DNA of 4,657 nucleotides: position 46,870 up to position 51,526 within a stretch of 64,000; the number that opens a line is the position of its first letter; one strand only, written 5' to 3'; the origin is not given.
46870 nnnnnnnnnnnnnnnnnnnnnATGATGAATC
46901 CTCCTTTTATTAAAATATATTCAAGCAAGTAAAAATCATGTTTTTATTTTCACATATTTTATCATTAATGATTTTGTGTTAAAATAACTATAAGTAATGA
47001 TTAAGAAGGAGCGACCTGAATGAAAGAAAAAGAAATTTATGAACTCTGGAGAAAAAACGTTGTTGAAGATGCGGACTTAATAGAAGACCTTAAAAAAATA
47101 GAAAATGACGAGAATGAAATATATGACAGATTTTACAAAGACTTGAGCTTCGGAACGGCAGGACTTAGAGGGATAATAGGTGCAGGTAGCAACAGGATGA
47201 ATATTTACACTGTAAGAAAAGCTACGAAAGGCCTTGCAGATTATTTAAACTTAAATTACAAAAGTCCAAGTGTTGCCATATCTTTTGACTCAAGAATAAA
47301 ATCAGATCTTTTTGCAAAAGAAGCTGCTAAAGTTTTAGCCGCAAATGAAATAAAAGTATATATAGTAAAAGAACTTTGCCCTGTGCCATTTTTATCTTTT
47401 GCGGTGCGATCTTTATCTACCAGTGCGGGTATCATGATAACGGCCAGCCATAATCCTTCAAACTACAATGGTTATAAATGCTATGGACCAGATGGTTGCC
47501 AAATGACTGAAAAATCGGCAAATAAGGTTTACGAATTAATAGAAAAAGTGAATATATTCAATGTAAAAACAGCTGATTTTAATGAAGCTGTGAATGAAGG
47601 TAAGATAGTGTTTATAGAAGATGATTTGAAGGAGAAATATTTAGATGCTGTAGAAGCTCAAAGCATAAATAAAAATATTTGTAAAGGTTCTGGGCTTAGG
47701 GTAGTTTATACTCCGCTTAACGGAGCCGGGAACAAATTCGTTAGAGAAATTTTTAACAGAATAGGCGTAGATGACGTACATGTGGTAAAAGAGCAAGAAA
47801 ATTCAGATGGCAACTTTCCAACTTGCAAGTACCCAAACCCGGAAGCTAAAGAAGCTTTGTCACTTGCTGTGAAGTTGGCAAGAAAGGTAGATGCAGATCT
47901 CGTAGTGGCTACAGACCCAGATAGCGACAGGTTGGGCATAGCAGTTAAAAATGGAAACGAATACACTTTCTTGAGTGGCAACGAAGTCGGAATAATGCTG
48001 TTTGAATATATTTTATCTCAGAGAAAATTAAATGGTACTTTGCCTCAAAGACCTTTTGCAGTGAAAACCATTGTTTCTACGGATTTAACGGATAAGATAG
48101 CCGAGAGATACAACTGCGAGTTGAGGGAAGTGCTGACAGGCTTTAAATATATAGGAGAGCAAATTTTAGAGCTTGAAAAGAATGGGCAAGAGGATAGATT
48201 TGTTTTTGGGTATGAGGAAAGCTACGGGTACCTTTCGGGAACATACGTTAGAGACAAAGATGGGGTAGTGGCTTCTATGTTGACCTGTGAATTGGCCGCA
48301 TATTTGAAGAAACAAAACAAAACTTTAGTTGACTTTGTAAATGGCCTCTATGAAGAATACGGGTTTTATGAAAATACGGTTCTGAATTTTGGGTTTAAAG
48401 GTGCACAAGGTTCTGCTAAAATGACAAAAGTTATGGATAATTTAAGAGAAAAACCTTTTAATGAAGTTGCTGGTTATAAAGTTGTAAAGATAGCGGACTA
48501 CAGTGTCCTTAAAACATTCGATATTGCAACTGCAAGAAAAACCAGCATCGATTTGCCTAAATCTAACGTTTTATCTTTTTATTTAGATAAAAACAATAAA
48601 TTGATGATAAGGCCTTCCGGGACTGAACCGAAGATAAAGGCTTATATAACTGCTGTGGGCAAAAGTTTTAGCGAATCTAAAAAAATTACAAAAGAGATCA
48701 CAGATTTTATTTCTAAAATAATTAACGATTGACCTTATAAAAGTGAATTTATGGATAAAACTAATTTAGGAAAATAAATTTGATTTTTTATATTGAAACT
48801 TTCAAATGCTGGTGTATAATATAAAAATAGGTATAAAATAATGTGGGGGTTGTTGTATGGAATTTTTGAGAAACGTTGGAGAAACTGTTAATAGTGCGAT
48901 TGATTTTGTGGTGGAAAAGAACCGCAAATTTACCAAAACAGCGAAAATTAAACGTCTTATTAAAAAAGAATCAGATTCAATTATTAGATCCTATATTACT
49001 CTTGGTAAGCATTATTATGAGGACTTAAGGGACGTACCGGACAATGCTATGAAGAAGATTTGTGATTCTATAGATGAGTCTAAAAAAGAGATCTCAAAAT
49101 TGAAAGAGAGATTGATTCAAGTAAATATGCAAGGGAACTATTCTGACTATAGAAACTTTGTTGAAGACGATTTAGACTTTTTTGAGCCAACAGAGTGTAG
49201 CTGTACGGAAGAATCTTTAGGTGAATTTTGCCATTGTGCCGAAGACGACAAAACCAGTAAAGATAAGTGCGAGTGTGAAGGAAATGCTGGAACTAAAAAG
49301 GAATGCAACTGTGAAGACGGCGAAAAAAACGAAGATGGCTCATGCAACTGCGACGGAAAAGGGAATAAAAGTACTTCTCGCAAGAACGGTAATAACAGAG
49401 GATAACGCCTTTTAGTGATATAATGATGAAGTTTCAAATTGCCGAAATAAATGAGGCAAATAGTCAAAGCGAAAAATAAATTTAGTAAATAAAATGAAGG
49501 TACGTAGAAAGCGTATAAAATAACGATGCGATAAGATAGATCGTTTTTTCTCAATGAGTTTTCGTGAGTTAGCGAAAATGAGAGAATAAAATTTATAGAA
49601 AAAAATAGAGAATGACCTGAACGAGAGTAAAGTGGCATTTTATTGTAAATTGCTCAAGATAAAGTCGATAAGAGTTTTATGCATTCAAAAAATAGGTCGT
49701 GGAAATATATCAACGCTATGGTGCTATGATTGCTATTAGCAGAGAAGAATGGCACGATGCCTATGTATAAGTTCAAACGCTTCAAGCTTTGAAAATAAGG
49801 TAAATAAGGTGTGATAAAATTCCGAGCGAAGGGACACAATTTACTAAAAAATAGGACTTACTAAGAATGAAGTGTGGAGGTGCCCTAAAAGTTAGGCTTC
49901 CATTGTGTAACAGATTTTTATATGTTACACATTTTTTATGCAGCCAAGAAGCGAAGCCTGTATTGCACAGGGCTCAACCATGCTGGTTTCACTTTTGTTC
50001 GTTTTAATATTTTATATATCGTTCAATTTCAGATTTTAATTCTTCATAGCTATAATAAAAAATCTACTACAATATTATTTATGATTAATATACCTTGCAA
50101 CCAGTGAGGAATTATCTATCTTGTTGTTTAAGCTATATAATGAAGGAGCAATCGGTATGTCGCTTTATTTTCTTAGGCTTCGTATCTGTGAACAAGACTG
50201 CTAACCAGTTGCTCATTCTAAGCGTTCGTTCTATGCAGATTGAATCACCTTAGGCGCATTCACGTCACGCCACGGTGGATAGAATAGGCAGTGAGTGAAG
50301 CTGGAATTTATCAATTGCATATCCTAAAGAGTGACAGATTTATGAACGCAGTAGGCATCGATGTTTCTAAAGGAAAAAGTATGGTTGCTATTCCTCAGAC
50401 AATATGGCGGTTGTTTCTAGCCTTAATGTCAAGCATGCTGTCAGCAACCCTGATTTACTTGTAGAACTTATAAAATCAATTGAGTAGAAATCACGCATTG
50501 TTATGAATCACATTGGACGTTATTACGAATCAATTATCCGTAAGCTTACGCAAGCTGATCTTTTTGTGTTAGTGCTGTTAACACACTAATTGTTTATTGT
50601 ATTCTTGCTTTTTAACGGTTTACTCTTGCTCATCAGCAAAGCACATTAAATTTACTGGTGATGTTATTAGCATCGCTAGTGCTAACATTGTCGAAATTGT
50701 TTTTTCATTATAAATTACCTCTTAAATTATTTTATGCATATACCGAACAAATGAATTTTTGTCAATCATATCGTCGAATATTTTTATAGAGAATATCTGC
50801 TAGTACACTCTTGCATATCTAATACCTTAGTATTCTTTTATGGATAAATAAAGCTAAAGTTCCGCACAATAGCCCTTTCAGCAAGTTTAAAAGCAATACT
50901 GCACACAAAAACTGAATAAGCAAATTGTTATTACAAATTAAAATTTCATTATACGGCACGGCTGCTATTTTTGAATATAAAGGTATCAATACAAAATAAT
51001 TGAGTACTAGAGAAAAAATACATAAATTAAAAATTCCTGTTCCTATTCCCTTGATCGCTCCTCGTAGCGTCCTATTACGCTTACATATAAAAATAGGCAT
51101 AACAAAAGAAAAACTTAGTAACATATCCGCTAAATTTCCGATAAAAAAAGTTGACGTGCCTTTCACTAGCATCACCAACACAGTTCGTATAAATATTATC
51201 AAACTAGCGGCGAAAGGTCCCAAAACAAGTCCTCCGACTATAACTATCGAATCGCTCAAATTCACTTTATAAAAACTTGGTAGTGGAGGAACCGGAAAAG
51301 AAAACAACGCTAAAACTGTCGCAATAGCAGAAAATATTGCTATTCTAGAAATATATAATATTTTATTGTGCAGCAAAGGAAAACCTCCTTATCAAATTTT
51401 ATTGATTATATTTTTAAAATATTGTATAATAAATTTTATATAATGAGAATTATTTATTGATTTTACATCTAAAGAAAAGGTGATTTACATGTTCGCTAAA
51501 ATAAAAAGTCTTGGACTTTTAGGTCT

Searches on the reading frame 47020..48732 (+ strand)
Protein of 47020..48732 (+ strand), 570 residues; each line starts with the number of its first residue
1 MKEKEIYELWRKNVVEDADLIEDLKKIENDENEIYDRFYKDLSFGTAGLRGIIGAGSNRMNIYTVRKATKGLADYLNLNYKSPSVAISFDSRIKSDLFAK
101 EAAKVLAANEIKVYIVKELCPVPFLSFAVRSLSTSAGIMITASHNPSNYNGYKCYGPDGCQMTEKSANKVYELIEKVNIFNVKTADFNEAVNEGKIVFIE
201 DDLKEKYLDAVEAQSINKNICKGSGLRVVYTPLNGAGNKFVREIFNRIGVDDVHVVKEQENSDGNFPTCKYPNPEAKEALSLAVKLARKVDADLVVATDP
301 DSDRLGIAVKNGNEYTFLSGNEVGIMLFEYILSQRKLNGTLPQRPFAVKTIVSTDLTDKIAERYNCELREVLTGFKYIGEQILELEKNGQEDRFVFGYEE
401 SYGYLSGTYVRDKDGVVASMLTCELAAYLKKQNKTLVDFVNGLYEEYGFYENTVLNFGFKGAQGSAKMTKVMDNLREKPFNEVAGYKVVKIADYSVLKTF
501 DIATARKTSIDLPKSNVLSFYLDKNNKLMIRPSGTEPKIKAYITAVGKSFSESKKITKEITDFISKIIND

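Call 9: search_protein_families(library=pfam, proteins=[window:47020-48732:+], max_evalue=0.01)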
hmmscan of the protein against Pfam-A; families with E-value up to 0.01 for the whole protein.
window:47020-48732:+ (570 aa): 4 families
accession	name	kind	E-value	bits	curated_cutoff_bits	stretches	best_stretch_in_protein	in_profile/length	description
PF02878.22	PGM_PMM_I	-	1.2e-40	138.8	22.5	1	43-176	3-133/138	Phosphoglucomutase/phosphomannomutase, alpha/beta/alpha domain I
PF02879.22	PGM_PMM_II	-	1.2e-29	103.3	29.3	1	205-312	1-103/103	Phosphoglucomutase/phosphomannomutase, alpha/beta/alpha domain II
PF02880.22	PGM_PMM_III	-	2.7e-21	76.3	20.7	1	320-447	2-115/115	Phosphoglucomutase/phosphomannomutase, alpha/beta/alpha domain III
PF00408.26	PGM_PMM_IV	-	0.00091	19.7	23.1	1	520-545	27-52/68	Phosphoglucomutase/phosphomannomutase, C-terminal domain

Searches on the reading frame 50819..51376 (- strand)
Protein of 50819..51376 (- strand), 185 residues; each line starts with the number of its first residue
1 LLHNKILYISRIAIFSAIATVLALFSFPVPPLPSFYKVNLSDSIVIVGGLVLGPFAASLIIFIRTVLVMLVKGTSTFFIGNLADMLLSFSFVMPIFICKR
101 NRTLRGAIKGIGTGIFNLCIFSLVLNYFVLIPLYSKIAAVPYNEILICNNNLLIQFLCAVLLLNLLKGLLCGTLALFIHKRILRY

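Call 89: search_protein_families(library=pfam, proteins=[window:50819-51376:-], max_evalue=0.001)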
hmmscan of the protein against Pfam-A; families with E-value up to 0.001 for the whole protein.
window:50819-51376:- (185 aa): 1 family
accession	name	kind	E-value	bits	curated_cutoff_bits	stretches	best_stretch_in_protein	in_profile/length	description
PF12822.12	ECF_trnsprt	-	1.1e-17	65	30.7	1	9-177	3-167/169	ECF transporter, substrate-specific component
